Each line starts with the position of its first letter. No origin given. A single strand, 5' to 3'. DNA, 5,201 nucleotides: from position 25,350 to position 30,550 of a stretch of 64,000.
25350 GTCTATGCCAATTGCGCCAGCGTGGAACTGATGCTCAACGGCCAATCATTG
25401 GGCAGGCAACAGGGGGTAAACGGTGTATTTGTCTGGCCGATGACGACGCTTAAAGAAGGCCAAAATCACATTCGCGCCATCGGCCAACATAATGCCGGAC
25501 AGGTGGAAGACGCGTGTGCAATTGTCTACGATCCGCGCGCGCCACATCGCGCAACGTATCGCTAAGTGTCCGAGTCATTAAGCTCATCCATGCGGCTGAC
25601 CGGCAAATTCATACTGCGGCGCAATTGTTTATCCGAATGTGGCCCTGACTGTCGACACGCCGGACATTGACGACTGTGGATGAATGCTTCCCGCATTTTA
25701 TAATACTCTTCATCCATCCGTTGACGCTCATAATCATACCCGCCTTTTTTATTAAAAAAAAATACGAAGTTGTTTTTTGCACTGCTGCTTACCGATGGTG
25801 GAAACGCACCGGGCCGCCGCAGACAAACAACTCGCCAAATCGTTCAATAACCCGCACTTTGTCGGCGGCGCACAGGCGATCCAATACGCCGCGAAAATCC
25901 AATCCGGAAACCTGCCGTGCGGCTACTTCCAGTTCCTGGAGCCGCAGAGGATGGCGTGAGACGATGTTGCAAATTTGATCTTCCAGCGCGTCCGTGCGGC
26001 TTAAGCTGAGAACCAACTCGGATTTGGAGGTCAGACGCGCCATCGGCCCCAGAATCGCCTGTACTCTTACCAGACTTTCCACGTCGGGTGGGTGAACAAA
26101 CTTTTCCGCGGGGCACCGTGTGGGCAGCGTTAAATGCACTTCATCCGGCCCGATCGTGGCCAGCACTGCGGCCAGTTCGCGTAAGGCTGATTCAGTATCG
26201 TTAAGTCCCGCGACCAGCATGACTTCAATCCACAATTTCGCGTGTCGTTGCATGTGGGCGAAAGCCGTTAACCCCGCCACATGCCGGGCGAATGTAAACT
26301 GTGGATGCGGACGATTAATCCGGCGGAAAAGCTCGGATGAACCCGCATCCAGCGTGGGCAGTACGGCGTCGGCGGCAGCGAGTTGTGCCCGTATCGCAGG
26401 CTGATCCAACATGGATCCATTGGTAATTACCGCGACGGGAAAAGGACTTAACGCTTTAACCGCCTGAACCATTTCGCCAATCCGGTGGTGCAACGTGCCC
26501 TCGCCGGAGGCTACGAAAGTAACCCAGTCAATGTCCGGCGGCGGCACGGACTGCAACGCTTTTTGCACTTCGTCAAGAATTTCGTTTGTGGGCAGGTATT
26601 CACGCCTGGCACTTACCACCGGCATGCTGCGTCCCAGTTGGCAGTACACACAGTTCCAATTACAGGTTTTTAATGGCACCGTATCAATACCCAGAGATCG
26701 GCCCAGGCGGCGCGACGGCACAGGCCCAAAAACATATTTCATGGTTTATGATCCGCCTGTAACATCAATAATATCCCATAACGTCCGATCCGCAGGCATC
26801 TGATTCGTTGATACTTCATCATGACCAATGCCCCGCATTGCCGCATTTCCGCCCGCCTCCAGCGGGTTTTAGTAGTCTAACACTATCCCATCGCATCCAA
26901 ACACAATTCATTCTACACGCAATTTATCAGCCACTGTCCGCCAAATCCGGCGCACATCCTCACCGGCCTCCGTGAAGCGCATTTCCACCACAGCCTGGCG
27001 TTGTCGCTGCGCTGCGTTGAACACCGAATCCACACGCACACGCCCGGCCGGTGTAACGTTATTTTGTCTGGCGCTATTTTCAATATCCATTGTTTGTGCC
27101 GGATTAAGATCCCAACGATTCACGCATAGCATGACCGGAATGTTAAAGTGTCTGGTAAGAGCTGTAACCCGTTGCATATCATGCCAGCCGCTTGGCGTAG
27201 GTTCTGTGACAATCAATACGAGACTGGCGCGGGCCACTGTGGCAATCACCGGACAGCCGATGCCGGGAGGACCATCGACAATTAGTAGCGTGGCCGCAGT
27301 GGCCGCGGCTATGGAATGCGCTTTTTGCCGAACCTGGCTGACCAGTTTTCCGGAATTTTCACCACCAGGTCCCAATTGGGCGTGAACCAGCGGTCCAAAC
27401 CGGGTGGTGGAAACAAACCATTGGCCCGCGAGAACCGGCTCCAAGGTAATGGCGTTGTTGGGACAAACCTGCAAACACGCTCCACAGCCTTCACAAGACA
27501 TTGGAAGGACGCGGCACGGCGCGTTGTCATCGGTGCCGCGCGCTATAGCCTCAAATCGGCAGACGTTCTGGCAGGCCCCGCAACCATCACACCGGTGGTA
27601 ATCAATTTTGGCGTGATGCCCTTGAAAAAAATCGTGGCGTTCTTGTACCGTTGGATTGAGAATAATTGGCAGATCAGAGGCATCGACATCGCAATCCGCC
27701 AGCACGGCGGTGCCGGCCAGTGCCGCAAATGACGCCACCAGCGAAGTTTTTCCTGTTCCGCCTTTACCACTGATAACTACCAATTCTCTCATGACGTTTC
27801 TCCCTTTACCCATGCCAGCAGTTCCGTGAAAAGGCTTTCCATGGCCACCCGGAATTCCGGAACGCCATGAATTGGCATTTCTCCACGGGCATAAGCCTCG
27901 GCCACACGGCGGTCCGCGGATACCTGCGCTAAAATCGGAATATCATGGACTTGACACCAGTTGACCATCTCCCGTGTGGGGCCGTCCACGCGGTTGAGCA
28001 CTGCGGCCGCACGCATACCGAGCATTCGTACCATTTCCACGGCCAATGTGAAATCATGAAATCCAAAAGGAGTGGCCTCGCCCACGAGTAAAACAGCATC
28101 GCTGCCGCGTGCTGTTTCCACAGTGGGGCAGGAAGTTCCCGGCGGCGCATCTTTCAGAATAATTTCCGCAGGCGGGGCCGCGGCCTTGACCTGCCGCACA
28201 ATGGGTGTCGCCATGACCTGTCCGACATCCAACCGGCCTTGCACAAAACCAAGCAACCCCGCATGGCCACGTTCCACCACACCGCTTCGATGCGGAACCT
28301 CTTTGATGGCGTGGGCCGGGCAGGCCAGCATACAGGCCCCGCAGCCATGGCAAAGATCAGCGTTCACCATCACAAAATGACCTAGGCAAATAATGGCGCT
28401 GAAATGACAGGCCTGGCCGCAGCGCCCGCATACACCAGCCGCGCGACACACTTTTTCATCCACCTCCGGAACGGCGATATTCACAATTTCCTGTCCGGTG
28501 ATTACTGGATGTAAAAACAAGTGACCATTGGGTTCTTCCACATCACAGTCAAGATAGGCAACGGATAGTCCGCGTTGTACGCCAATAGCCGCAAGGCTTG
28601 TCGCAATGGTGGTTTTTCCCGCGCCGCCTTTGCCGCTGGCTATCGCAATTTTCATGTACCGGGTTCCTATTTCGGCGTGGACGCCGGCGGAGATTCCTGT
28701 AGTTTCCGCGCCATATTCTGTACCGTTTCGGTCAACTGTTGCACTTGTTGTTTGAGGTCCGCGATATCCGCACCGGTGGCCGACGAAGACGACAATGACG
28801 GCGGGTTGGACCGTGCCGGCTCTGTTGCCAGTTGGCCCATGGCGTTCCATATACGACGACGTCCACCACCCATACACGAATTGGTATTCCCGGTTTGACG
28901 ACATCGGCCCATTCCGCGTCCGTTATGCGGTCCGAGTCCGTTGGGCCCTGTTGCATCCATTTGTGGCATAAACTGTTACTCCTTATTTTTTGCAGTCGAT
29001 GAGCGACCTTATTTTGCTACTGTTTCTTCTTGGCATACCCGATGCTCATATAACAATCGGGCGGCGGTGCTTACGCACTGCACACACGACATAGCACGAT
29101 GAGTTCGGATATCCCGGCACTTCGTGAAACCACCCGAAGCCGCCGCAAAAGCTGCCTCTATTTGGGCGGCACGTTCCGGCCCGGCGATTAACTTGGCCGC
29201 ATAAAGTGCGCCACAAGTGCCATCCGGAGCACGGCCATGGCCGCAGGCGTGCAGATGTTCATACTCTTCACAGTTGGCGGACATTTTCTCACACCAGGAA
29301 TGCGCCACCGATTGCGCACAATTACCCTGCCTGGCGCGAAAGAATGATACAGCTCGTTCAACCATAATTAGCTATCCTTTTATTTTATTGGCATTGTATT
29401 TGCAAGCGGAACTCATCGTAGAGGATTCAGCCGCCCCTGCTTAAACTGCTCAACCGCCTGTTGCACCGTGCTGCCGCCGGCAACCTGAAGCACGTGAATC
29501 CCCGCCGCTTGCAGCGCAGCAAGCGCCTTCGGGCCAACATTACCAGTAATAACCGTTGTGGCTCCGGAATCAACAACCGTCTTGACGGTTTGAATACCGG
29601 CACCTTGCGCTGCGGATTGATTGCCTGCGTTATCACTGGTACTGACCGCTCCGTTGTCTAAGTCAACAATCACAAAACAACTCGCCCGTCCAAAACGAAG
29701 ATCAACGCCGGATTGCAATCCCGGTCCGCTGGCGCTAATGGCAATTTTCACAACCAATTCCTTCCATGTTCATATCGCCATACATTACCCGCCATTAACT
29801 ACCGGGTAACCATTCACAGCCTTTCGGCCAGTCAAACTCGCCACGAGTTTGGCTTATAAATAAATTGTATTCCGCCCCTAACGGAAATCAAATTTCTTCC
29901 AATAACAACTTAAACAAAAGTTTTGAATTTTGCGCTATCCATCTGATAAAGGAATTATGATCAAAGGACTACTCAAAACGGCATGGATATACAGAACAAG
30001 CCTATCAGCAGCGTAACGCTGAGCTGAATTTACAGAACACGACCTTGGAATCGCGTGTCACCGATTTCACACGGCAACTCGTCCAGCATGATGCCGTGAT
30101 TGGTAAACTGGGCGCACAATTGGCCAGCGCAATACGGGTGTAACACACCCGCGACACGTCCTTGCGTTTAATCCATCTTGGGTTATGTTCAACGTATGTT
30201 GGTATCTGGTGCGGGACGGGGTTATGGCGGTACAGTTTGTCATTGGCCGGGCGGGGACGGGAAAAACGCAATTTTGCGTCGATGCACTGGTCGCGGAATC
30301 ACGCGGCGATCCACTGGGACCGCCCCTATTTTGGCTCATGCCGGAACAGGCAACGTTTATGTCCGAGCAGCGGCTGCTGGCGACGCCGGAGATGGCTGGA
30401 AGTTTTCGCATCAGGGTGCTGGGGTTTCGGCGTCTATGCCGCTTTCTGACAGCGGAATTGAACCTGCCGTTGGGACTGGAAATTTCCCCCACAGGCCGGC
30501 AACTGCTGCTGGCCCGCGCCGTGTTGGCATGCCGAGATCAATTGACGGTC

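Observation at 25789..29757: Six-gene NifX-like / C_GCAxxG_C_C / DUF5320 / twin ferredoxin-MinD ATPase / radical-SAM cluster: an uncharacterised putative metallocluster-maturation module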

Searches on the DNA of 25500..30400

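Call 53: search_rna_families(source=window, start=25500, end=30400, threshold=evalue, max_evalue=1)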
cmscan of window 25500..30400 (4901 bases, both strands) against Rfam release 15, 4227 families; matches with E-value up to 1: 1.
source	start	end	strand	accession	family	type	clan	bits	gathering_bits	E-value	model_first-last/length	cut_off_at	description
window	26291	26362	-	RF00742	MIR162_1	Gene; miRNA;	CL00150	20.2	75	0.79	1-112/112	no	MIR162_1 microRNA precursor family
